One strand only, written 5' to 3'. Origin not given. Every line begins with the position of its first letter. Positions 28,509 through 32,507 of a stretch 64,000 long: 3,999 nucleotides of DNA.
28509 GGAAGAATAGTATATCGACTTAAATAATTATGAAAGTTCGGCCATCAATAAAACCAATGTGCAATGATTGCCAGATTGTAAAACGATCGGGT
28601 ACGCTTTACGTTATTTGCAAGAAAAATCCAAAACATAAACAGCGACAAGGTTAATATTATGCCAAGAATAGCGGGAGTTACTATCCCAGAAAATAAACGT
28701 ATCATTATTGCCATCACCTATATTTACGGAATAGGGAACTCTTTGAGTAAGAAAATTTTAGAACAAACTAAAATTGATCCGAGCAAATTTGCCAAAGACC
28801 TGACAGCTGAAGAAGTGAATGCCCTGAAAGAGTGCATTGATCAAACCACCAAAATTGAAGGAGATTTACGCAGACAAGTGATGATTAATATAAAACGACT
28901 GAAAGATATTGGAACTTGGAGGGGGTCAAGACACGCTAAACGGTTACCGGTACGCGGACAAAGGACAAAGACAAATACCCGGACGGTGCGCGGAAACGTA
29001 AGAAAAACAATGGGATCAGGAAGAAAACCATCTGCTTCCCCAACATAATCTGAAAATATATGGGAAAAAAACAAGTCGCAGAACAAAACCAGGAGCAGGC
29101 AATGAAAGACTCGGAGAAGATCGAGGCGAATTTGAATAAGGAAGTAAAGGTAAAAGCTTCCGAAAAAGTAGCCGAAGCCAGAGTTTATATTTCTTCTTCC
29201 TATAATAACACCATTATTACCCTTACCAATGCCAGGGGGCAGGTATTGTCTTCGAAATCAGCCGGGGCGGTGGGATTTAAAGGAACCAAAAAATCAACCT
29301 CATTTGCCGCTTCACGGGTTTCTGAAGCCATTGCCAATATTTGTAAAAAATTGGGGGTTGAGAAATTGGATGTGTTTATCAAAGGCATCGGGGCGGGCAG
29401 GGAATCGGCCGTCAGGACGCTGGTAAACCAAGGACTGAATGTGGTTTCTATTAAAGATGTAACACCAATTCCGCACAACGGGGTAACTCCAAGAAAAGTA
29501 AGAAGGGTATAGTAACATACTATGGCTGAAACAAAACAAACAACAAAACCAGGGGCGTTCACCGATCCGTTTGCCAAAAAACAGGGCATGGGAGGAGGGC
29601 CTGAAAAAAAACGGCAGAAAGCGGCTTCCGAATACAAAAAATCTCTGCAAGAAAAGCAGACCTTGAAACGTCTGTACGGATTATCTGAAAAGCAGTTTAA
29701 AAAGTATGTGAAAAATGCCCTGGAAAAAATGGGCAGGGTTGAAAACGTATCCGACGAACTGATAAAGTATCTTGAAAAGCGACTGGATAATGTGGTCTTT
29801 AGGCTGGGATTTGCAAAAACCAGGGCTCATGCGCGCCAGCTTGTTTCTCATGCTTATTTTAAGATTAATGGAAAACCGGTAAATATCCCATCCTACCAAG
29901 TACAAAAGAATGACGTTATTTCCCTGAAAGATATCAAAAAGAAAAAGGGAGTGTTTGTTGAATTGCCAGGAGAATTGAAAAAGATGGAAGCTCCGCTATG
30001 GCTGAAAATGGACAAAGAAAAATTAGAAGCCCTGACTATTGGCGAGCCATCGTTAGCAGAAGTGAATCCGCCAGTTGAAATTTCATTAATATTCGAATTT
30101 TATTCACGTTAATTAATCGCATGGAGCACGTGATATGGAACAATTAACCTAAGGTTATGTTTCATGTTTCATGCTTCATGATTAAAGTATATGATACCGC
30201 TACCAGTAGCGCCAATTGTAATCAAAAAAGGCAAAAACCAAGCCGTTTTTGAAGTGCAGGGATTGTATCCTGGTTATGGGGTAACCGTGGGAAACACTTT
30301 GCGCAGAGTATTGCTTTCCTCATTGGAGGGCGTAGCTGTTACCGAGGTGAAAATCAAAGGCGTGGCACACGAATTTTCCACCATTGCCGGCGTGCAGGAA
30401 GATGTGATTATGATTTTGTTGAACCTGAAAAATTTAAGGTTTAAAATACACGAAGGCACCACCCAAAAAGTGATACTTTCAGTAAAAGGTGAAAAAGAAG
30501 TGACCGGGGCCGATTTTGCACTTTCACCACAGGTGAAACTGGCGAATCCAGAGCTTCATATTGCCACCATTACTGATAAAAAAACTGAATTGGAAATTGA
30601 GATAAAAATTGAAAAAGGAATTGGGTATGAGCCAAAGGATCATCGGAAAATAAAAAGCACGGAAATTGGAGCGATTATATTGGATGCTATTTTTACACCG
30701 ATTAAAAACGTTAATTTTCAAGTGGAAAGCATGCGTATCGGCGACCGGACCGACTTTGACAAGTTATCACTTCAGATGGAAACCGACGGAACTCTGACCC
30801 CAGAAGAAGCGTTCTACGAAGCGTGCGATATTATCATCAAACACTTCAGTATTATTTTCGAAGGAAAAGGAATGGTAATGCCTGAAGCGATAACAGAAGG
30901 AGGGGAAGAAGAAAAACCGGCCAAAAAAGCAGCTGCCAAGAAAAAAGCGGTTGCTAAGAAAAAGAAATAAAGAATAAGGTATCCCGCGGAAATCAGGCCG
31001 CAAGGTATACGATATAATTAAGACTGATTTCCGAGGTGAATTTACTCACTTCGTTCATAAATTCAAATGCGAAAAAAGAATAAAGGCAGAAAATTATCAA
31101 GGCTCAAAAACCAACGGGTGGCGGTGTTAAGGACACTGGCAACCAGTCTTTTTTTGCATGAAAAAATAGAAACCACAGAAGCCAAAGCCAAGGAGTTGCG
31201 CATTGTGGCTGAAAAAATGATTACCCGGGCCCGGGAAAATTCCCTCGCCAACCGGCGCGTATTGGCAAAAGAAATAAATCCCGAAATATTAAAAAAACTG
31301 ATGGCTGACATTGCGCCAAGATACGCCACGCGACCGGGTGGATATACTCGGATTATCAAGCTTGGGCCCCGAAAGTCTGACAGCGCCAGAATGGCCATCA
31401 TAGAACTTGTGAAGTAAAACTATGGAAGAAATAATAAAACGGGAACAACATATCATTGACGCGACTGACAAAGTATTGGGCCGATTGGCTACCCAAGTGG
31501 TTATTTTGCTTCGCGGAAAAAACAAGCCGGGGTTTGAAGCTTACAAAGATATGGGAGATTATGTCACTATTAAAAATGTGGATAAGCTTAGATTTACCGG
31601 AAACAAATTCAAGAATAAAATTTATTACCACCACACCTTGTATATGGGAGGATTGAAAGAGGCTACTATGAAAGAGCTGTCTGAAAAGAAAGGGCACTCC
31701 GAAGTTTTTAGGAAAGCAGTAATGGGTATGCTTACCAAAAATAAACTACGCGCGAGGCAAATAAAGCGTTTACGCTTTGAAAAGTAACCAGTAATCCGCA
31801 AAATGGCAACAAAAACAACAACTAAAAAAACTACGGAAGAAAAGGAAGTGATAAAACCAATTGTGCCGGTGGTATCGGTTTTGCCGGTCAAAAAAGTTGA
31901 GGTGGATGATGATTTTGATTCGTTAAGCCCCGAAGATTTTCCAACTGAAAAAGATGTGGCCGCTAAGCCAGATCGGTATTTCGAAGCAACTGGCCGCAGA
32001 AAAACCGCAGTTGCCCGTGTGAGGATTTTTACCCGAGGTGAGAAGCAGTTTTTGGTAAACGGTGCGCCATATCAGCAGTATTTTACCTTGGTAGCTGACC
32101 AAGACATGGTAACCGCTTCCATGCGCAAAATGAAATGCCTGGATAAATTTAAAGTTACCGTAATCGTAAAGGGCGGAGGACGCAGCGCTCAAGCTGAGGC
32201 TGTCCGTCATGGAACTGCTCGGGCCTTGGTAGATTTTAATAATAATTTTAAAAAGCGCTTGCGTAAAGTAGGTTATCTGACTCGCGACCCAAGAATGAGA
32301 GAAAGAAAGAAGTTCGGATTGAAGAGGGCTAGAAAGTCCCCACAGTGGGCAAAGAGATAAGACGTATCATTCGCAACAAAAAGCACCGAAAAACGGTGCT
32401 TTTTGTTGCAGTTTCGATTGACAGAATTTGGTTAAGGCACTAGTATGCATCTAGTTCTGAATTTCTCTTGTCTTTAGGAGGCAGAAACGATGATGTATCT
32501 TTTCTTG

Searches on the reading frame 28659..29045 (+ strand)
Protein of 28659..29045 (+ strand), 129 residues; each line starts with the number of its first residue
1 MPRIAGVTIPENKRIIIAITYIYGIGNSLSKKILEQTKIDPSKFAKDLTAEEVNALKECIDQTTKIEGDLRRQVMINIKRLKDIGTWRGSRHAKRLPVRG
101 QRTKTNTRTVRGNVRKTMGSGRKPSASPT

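Call 8: search_protein_families(library=pfam, proteins=[window:28659-29045:+], max_evalue=0.01)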
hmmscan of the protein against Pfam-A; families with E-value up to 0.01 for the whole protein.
window:28659-29045:+ (129 aa): 2 families
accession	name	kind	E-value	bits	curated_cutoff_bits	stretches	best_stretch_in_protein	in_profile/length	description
PF00416.27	Ribosomal_S13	-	2.3e-27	96.4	31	1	3-109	1-128/128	Ribosomal protein S13/S18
PF06831.19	H2TH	-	3.2e-05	24.3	34.7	1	13-63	27-77/93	Formamidopyrimidine-DNA glycosylase H2TH domain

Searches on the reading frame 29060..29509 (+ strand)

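Call 8: search_protein_families(library=pfam, proteins=[window:29060-29509:+], max_evalue=0.01)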
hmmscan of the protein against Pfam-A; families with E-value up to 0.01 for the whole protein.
window:29060-29509:+ (150 aa): 2 families
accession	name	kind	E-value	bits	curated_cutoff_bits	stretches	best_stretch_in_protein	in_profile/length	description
PF00411.24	Ribosomal_S11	-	3.2e-34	118.1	25.1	1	42-149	3-110/110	Ribosomal protein S11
PF00208.27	ELFV_dehydrog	-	0.0091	16.2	23.4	0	72-135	2-65/241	Glutamate/Leucine/Phenylalanine/Valine dehydrogenase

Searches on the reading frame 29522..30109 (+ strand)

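Call 8: search_protein_families(library=pfam, proteins=[window:29522-30109:+], max_evalue=0.01)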
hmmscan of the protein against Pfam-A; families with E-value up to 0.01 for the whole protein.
window:29522-30109:+ (196 aa): 2 families
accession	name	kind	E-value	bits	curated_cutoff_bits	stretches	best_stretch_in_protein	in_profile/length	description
PF01479.30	S4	-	1.2e-18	67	22.8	1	87-133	2-48/48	S4 domain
PF00163.24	Ribosomal_S4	-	3.1e-09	37.8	23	1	18-74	36-86/95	Ribosomal protein S4/S9 N-terminal domain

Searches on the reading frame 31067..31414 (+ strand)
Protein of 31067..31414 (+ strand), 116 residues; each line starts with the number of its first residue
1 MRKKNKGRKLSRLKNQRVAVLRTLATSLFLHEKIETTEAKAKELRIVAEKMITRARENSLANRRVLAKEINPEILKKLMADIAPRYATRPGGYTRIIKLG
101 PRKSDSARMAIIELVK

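Call 8: search_protein_families(library=pfam, proteins=[window:31067-31414:+], max_evalue=0.01)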
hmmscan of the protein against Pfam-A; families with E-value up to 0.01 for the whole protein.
window:31067-31414:+ (116 aa): 1 family
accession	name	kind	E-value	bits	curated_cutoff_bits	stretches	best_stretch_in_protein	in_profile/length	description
PF01196.24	Ribosomal_L17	-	1.4e-36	125.7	27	1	21-115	2-97/97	Ribosomal protein L17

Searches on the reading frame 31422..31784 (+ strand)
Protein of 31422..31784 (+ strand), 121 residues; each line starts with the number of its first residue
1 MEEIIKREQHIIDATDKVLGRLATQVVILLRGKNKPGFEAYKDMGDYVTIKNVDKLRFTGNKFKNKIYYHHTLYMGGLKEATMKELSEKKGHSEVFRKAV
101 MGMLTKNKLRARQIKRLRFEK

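Call 8: search_protein_families(library=pfam, proteins=[window:31422-31784:+], max_evalue=0.01)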
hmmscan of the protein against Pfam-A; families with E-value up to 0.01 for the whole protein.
window:31422-31784:+ (121 aa): 1 family
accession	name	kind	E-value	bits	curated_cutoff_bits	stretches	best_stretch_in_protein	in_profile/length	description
PF00572.24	Ribosomal_L13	-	2.3e-38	131.4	23.8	1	7-118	1-111/119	Ribosomal protein L13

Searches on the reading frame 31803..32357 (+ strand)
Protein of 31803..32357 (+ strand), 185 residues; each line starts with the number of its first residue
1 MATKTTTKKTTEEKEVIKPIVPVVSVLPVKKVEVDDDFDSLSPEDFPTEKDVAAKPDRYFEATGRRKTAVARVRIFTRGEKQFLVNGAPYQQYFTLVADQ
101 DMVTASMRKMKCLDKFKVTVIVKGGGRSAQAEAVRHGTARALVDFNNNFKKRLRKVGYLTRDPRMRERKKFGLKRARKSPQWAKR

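Call 8: search_protein_families(library=pfam, proteins=[window:31803-32357:+], max_evalue=0.01)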
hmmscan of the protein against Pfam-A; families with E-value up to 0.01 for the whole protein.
window:31803-32357:+ (185 aa): 1 family
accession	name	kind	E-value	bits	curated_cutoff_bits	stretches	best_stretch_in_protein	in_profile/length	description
PF00380.25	Ribosomal_S9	-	1.8e-38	132.2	22.5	1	64-185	1-121/121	Ribosomal protein S9/S16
